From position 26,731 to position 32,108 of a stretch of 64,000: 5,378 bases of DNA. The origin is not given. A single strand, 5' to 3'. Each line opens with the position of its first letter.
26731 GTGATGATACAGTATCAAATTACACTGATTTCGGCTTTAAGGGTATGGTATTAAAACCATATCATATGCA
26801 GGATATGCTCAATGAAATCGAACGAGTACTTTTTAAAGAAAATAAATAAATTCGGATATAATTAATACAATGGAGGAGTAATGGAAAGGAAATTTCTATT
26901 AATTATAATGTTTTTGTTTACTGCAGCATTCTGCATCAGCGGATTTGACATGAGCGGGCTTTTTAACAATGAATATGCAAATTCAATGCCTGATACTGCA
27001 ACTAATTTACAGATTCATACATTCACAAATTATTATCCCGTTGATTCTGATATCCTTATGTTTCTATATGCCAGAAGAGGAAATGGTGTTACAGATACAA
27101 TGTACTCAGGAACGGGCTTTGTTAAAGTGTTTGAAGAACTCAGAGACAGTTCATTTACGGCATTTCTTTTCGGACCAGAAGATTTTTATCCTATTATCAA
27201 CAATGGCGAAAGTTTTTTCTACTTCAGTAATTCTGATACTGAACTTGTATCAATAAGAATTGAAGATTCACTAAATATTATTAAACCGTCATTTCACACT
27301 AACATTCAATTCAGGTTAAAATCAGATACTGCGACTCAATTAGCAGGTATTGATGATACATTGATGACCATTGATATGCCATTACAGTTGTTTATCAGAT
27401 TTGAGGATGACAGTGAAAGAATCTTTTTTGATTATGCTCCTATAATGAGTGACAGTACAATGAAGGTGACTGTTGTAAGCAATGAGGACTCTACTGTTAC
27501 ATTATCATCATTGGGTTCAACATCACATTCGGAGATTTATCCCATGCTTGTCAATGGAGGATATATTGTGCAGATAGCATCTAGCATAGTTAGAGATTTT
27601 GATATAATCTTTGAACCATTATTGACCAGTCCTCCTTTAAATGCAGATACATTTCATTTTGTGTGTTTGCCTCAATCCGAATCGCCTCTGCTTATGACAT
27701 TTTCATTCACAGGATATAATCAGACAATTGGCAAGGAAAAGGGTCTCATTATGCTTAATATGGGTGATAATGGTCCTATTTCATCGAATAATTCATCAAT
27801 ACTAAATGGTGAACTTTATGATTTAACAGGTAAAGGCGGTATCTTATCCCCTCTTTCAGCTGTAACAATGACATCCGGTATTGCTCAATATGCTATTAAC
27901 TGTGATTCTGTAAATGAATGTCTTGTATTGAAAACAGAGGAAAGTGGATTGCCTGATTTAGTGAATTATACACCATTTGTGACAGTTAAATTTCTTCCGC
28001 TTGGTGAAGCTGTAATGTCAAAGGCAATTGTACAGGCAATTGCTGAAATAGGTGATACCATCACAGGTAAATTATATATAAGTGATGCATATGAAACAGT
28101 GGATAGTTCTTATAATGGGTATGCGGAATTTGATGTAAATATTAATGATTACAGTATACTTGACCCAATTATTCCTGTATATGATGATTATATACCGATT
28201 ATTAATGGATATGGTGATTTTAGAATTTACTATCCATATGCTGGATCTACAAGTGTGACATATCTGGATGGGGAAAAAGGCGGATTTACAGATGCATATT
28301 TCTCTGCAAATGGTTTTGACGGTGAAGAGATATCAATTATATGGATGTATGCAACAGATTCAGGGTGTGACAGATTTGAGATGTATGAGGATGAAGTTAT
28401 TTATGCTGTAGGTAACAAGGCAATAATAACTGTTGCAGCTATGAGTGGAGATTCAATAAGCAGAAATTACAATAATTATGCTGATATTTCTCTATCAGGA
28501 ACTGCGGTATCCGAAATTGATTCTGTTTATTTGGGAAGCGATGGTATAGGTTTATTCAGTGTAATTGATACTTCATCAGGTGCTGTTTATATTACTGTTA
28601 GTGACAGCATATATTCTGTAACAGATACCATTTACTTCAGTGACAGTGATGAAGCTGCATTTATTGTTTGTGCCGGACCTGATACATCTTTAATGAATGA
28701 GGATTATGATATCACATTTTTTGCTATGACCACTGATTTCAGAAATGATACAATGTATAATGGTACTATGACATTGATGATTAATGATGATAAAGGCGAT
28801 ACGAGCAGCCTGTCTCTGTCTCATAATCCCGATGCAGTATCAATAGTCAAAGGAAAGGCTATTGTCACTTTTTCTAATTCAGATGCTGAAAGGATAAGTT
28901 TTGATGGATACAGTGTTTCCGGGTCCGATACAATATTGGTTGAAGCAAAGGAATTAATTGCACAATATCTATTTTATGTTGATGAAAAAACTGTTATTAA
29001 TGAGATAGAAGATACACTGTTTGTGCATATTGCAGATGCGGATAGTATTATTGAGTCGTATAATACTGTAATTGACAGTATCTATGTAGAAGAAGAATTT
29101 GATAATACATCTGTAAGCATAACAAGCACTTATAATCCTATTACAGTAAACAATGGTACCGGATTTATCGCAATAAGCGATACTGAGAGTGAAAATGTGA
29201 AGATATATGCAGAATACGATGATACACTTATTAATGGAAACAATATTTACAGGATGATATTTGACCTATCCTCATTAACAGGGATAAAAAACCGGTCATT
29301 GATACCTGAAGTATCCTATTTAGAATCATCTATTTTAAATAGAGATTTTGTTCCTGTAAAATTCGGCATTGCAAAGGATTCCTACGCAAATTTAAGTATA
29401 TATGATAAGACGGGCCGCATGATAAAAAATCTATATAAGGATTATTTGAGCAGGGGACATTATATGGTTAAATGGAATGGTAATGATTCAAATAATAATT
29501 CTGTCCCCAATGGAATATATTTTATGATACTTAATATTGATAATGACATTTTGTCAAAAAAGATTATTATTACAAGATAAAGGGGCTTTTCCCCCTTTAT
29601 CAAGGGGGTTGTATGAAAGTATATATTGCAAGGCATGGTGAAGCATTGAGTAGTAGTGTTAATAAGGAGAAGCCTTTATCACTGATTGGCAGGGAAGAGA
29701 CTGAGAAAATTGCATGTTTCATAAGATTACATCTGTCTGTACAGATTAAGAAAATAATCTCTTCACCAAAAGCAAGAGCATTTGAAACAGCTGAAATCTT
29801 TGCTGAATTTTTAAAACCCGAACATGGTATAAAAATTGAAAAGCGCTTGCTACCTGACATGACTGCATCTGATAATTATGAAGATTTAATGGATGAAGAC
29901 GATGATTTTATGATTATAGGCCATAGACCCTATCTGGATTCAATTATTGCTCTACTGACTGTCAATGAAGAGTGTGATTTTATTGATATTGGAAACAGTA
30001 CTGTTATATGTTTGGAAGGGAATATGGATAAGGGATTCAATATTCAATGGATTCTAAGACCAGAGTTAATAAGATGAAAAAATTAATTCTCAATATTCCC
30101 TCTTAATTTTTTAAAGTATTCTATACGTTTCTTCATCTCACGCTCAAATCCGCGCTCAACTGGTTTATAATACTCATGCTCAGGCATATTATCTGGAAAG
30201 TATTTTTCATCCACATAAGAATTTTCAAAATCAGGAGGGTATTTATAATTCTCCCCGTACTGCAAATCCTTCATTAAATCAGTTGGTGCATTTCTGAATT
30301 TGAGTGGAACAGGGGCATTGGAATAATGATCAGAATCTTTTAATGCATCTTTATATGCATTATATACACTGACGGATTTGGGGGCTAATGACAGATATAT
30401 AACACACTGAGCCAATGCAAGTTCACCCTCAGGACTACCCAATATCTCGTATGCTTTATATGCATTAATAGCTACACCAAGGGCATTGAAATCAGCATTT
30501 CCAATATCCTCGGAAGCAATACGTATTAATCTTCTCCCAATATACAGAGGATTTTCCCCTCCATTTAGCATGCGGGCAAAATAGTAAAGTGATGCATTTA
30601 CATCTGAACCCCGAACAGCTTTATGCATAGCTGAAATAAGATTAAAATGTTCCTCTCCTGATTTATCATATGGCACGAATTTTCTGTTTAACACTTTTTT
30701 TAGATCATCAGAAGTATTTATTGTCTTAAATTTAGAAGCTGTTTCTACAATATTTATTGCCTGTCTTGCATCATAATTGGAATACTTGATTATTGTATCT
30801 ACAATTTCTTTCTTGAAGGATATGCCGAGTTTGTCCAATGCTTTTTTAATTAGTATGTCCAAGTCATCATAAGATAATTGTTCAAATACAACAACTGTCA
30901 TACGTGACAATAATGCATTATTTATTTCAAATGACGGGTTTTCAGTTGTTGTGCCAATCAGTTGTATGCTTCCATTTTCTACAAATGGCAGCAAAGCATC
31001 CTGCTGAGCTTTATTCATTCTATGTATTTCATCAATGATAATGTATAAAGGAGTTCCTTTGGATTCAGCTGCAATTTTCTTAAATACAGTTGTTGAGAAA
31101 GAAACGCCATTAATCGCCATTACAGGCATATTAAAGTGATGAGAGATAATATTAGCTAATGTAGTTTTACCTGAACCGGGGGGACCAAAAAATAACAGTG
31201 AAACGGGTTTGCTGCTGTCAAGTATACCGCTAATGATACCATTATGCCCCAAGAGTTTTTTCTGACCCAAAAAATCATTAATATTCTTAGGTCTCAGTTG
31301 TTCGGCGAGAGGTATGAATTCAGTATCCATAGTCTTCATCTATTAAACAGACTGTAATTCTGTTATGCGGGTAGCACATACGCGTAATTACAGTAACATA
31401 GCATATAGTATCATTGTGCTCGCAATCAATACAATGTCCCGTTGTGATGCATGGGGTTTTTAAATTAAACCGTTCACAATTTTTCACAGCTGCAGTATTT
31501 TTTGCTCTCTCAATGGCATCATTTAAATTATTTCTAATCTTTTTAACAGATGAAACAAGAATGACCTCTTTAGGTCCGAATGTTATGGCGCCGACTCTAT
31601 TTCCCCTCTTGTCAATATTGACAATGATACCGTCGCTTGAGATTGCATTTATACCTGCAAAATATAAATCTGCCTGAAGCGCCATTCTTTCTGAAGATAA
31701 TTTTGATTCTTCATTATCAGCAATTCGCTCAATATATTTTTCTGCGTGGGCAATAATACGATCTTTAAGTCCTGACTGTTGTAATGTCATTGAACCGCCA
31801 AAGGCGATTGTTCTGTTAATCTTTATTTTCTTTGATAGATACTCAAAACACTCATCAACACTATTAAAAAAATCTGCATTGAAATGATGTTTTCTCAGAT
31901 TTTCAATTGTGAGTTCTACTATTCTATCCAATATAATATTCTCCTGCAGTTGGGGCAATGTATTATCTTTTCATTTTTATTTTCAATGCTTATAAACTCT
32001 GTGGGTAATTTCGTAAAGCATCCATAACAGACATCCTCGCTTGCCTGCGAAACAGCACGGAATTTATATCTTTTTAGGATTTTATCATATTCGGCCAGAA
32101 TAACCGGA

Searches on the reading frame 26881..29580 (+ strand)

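Call 58: search_protein_families(library=pfam, proteins=[window:26881-29580:+], max_evalue=0.00001)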
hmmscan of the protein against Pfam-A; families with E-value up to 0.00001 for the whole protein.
window:26881-29580:+ (899 aa): 1 family
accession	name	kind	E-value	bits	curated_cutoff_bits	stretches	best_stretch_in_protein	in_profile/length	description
PF13860.13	FlgD_ig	-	4.6e-06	27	27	0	836-880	25-69/79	FlgD Ig-like domain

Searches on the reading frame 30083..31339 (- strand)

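Call 59: search_protein_families(library=pfam, proteins=[window:30083-31339:-], max_evalue=0.00001)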
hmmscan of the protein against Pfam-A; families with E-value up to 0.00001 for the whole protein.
window:30083-31339:- (418 aa): 5 families
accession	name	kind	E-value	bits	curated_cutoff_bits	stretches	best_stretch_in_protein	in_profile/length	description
PF12002.13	MgsA_C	-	3.8e-63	212.8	27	1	244-409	1-166/167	MgsA AAA+ ATPase C terminal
PF16193.11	AAA_assoc_2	-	2.1e-17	63.6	34.3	1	172-243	4-81/81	AAA C-terminal domain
PF00004.35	AAA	-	3.5e-15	57.1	21.2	1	48-152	1-128/131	ATPase family associated with various cellular activities (AAA)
PF05496.18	RuvB_N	-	6e-13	49.3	27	1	15-133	1-122/159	Holliday junction DNA helicase RuvB P-loop domain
PF07728.20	AAA_5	-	9.1e-08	32.6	22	0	48-133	2-103/139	AAA domain (dynein-related subfamily)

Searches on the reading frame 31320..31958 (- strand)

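Call 59: search_protein_families(library=pfam, proteins=[window:31320-31958:-], max_evalue=0.00001)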
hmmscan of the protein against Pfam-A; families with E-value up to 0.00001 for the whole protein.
window:31320-31958:- (212 aa): 1 family
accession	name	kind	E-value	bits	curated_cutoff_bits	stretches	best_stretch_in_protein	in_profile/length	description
PF02589.21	LUD_dom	-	7.7e-34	117.5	22.6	1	15-205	2-188/189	LUD domain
